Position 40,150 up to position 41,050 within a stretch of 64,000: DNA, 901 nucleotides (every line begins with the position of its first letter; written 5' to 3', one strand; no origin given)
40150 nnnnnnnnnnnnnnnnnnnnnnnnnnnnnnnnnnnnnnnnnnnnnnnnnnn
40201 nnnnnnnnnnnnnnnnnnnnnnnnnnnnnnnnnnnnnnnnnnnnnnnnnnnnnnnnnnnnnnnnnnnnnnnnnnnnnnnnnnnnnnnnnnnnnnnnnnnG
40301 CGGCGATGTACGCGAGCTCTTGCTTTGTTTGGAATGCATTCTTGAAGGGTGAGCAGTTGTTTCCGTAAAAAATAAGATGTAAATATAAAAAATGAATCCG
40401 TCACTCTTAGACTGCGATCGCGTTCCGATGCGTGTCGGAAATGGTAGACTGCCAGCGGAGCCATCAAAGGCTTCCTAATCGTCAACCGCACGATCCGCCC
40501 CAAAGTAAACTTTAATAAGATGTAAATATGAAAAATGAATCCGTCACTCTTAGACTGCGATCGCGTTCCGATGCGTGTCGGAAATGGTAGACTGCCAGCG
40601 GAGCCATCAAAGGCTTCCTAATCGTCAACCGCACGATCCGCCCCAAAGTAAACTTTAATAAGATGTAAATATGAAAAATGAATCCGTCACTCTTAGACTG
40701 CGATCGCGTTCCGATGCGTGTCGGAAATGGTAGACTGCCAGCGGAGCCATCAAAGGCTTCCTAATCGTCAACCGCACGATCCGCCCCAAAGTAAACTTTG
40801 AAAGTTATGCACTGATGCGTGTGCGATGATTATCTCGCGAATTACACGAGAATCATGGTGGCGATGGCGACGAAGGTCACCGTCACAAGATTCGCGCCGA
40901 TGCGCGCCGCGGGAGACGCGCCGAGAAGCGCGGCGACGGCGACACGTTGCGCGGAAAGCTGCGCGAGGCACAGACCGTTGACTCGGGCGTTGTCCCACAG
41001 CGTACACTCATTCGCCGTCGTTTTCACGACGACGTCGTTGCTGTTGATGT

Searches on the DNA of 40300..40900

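Call 74: search_rna_families(source=window, start=40300, end=40900, threshold=evalue, max_evalue=1)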
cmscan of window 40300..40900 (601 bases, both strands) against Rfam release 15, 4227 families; matches with E-value up to 1: 0.
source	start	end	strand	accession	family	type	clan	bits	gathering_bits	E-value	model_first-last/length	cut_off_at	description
